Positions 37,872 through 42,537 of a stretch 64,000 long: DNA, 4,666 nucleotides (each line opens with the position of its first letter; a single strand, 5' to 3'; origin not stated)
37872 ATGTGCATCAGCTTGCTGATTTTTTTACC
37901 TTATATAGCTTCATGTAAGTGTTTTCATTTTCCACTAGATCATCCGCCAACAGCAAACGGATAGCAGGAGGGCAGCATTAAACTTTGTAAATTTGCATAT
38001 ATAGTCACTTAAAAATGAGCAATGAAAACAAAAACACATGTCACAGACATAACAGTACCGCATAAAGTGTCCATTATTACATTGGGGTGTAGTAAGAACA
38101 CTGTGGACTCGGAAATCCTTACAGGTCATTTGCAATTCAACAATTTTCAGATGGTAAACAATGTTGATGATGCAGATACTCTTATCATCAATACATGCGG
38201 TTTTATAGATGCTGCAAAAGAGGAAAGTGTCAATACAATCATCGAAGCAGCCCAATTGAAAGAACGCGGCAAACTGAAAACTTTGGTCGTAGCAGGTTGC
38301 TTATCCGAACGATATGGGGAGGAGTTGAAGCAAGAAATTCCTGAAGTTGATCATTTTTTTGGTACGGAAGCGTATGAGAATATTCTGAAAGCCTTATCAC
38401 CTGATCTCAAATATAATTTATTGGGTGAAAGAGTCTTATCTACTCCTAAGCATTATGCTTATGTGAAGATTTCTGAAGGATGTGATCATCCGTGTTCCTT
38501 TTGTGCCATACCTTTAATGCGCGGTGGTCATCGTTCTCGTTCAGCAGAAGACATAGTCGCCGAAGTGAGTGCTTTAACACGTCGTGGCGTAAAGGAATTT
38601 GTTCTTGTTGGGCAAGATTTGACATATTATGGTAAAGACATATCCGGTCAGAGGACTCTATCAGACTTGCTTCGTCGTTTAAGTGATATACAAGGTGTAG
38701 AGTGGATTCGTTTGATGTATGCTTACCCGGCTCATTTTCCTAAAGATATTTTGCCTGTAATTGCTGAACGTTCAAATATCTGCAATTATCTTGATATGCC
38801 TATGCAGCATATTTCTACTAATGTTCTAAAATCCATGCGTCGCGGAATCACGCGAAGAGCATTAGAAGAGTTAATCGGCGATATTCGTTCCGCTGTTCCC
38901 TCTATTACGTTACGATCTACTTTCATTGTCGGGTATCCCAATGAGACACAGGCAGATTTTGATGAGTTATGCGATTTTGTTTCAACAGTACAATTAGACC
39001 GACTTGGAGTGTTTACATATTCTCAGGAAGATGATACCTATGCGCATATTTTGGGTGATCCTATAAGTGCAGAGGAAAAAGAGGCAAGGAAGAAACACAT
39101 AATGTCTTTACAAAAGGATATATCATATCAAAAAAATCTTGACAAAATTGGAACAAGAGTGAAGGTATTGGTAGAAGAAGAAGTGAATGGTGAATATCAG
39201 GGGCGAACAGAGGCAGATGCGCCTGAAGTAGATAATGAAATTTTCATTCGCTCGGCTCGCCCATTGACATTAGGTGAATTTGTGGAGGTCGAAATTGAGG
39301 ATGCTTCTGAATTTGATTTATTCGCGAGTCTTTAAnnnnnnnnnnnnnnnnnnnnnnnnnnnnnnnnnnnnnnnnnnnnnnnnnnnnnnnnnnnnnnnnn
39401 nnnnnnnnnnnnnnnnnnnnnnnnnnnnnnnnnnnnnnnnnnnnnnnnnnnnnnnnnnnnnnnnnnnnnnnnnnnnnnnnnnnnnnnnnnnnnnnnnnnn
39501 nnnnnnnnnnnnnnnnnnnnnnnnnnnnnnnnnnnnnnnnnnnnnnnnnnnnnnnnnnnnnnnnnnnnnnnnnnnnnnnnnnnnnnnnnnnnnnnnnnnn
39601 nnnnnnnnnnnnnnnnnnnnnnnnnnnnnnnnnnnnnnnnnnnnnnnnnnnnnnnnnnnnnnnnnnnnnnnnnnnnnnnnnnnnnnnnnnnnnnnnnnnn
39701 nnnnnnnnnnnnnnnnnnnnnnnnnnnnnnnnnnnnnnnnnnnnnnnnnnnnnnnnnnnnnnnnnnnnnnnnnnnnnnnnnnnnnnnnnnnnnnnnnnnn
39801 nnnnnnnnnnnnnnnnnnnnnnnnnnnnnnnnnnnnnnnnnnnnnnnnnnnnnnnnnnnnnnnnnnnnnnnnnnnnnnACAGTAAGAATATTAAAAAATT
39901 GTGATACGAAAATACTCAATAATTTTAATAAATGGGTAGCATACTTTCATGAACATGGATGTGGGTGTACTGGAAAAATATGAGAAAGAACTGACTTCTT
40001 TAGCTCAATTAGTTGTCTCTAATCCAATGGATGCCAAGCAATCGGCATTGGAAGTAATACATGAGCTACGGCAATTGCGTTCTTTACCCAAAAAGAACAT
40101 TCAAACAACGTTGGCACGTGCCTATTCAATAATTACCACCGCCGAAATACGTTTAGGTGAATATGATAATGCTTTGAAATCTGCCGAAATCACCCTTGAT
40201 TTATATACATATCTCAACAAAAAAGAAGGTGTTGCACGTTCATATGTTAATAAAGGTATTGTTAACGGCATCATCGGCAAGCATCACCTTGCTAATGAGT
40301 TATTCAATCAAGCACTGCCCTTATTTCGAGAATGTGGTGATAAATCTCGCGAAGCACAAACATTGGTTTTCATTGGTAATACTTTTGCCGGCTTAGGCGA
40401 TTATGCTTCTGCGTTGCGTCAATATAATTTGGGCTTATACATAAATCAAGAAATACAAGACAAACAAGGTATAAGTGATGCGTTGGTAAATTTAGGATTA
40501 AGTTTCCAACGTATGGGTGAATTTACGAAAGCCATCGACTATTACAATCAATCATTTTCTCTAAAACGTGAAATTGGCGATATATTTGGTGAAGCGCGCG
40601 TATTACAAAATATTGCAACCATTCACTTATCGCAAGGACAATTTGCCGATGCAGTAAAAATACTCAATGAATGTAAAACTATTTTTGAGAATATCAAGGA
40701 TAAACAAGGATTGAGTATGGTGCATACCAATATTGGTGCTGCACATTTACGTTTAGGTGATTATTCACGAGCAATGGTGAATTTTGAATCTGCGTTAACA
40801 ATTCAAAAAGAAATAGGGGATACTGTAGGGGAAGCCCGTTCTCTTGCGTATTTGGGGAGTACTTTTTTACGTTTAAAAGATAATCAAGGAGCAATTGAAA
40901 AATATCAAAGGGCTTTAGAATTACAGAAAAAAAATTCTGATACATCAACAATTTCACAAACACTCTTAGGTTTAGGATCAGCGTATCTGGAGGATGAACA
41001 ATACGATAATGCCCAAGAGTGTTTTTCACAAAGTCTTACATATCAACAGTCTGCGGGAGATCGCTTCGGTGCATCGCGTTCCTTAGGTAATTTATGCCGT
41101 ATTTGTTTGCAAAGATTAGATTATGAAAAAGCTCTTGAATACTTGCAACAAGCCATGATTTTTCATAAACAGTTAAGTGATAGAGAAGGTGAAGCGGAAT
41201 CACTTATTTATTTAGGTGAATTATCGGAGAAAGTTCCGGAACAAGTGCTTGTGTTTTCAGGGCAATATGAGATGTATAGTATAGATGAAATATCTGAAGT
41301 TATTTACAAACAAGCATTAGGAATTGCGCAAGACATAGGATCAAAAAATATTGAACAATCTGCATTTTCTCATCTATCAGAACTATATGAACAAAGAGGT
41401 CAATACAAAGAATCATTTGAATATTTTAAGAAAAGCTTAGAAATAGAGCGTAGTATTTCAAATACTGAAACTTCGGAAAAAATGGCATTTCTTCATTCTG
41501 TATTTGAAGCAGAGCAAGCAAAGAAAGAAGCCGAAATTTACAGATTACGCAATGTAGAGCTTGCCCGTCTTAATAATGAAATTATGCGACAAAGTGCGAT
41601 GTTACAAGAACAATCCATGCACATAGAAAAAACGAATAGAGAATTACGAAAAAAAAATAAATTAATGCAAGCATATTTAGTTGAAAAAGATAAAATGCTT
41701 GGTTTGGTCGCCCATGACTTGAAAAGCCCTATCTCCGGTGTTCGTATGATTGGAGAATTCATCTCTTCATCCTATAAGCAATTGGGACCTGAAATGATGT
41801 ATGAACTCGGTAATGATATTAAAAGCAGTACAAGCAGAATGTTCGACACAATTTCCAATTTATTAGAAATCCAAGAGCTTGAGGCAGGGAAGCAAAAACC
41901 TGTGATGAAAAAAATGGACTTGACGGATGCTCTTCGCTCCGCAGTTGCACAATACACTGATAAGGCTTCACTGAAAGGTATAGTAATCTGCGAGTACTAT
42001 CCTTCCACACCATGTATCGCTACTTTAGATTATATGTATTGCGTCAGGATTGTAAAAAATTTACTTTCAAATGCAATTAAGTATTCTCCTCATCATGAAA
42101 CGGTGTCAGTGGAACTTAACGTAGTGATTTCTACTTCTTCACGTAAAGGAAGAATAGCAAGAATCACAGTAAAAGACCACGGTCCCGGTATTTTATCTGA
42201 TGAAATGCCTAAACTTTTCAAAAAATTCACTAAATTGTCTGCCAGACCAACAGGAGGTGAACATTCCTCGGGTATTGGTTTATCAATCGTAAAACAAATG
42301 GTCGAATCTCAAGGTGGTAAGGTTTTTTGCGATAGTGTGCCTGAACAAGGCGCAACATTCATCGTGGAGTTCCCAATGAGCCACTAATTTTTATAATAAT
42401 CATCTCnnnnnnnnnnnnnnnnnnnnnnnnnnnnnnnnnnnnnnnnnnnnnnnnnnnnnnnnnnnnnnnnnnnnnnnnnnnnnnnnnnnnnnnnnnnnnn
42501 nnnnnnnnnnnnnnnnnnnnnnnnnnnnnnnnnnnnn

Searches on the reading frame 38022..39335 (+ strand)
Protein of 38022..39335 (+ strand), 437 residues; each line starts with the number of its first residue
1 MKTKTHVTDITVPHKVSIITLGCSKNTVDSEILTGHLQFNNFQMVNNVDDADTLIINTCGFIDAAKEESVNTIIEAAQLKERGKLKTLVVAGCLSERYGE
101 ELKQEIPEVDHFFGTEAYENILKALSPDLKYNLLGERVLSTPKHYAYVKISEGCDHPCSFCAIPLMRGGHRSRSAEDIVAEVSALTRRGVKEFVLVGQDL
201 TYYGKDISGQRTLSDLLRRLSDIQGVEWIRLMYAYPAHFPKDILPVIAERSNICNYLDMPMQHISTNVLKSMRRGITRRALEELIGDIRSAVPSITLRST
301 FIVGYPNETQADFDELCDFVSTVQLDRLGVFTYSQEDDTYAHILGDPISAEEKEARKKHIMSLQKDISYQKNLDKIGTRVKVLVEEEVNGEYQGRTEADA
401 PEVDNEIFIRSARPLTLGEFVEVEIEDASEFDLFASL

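Call 99: search_protein_families(library=pfam, proteins=[window:38022-39335:+], max_evalue=0.00001)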
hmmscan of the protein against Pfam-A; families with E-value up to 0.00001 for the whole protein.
window:38022-39335:+ (437 aa): 4 families
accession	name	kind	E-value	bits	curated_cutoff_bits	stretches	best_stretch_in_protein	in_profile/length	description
PF00919.26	UPF0004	-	8.4e-28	96.7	27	1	15-114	1-98/98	Uncharacterized protein family UPF0004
PF04055.27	Radical_SAM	-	2.1e-21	77.3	29.5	1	149-320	2-166/166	Radical SAM superfamily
PF18693.7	TRAM_2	-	2.5e-20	72.9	27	1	376-436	1-61/63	TRAM domain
PF01938.26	TRAM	-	7.2e-08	32.6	21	1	376-437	4-60/61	TRAM domain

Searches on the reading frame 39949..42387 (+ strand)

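Call 100: search_protein_families(library=pfam, proteins=[window:39949-42387:+], max_evalue=0.00001)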
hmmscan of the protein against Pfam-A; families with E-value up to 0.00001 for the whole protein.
window:39949-42387:+ (812 aa): 18 families
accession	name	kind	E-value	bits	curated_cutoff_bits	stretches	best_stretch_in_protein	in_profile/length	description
PF13424.12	TPR_12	-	1.9e-54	182.2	30.1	4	176-247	3-76/77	Tetratricopeptide repeat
PF00515.34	TPR_1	-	1e-37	126.9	27.8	0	177-205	2-30/34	Tetratricopeptide repeat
PF07719.23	TPR_2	-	2.6e-35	118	27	0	296-329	1-34/34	Tetratricopeptide repeat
PF13181.12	TPR_8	-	5.4e-29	98.3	25.7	0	177-207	2-32/34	Tetratricopeptide repeat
PF02518.31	HATPase_c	-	9.3e-23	81.2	26.4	1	699-811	7-110/111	Histidine kinase-, DNA gyrase B-, and HSP90-like ATPase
PF13176.12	TPR_7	-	2.3e-21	74.5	27.9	0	178-202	1-25/36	Tetratricopeptide repeat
PF17874.7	TPR_MalT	-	3e-18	66.6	45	1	258-403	42-188/336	MalT-like TPR region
PF13374.12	TPR_10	-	2.1e-16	59.8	27.5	0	471-499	3-31/42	Tetratricopeptide repeat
PF13428.12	TPR_14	-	1.2e-14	53.8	23.5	0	298-329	3-34/44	Tetratricopeptide repeat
PF10602.15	RPN7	-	5e-14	52.8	29.6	1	310-422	10-119/174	26S proteasome subunit RPN7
PF13432.12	TPR_16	-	1.7e-12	47.9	32.7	0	263-326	4-61/65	Tetratricopeptide repeat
PF13174.12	TPR_6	-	1.5e-11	44.6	26.3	0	177-201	1-25/33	Tetratricopeptide repeat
PF14938.12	SNAP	-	3.4e-10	40.3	25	0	310-405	49-144/282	Soluble NSF attachment protein, SNAP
PF14559.12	TPR_19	-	5.8e-08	33.4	25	0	190-240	5-49/68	Tetratricopeptide repeat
PF00512.31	HisKA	-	1.3e-06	28.8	26.9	1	580-647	2-66/66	His Kinase A (phospho-acceptor) domain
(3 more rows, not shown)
